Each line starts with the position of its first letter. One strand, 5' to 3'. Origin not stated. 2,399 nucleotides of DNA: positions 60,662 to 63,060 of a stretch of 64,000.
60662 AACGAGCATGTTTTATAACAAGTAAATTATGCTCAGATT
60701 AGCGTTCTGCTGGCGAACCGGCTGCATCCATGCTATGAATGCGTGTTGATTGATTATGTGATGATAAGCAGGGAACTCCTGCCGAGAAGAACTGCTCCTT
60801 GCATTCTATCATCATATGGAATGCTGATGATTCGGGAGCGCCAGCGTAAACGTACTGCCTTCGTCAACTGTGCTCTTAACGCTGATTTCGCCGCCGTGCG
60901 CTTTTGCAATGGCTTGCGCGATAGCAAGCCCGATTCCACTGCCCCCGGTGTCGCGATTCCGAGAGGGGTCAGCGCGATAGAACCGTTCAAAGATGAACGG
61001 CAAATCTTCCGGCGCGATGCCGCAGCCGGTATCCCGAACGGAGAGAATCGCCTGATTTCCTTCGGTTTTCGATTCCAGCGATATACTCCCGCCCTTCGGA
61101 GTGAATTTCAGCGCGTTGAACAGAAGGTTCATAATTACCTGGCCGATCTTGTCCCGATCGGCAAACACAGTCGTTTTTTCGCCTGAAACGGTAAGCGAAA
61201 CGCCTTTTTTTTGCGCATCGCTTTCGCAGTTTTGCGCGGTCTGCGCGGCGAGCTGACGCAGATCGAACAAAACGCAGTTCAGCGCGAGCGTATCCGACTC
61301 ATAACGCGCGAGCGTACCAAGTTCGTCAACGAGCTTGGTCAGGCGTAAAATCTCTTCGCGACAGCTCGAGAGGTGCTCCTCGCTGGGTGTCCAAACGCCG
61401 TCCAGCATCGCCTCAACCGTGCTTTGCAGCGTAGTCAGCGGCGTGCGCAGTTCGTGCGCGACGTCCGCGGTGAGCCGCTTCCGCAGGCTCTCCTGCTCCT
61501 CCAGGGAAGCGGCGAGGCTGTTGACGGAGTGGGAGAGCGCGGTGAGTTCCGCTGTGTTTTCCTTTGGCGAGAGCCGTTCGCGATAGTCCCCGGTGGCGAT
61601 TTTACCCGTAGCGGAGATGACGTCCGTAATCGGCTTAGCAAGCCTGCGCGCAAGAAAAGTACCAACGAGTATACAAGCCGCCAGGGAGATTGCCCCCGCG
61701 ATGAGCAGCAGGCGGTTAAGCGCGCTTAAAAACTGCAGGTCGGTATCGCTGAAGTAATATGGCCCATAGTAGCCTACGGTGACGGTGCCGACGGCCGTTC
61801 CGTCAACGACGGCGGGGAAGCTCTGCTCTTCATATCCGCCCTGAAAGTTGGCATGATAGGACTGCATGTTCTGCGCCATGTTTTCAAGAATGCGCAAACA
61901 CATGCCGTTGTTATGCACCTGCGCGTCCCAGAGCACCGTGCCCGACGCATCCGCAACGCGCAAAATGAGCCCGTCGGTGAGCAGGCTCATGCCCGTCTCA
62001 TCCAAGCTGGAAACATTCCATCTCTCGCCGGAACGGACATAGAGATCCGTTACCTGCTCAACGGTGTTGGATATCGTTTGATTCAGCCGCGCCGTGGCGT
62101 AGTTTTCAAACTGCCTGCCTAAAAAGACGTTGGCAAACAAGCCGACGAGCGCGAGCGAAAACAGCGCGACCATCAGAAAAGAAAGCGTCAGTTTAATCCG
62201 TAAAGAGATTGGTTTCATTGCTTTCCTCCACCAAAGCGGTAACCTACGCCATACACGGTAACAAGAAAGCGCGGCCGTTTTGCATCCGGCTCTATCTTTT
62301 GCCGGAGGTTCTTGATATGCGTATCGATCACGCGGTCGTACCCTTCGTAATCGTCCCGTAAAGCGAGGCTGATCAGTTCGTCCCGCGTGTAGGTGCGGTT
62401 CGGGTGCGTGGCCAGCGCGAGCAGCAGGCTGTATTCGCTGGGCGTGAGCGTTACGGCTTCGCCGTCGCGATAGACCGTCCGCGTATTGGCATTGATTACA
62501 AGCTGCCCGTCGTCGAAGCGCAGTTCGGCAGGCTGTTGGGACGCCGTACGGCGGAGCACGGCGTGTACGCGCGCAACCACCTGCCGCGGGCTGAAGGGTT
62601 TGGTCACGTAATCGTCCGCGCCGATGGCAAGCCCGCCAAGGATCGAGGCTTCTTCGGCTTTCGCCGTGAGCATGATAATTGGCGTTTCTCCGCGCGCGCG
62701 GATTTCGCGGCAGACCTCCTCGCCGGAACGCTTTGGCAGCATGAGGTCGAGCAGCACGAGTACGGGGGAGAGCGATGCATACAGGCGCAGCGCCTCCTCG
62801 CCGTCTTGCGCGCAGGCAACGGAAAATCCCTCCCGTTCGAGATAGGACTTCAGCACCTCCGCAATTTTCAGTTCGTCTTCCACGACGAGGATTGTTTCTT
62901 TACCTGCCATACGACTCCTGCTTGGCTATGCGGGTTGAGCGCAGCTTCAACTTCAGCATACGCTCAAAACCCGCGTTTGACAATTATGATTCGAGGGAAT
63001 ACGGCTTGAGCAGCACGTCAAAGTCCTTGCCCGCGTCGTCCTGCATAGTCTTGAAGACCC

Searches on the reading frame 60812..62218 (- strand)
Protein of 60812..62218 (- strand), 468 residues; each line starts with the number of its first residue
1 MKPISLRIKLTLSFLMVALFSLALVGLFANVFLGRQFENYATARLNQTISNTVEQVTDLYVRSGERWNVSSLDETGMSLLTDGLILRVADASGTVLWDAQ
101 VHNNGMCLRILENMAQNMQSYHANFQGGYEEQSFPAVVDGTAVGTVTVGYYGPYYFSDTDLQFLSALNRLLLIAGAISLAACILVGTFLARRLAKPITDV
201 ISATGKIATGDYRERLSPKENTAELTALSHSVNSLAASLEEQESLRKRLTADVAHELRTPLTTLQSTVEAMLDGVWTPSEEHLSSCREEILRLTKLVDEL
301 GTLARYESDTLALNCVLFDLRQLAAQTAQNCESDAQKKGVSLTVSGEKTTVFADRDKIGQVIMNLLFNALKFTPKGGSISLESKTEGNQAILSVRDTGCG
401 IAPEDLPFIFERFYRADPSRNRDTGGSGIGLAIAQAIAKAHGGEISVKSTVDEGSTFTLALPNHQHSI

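Call 84: search_protein_families(library=pfam, proteins=[window:60812-62218:-], max_evalue=0.00001)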
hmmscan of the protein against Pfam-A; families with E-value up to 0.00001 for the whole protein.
window:60812-62218:- (468 aa): 3 families
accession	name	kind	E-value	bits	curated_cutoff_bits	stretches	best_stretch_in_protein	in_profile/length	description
PF02518.31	HATPase_c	-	2.6e-30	105.6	26.4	1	354-463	2-109/111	Histidine kinase-, DNA gyrase B-, and HSP90-like ATPase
PF00512.31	HisKA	-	1.1e-12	48.3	26.9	1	246-308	2-65/66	His Kinase A (phospho-acceptor) domain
PF00672.30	HAMP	-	7.1e-12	45.9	25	1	188-241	1-53/53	HAMP domain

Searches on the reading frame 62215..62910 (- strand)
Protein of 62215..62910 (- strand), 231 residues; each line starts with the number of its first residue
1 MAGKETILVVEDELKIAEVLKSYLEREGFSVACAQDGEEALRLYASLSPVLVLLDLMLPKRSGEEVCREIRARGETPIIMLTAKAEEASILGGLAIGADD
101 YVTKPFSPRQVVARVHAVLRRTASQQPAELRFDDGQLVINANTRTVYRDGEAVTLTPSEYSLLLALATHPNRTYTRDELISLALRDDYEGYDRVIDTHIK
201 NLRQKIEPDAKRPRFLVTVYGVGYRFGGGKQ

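Call 84: search_protein_families(library=pfam, proteins=[window:62215-62910:-], max_evalue=0.00001)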
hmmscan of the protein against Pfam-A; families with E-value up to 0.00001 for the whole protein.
window:62215-62910:- (231 aa): 2 families
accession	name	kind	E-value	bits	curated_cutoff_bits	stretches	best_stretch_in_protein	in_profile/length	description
PF00072.30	Response_reg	-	1.2e-28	99.9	30.2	1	7-115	1-110/111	Response regulator receiver domain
PF00486.34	Trans_reg_C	-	5.7e-24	84.4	26.2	1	150-226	1-77/77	Transcriptional regulatory protein, C terminal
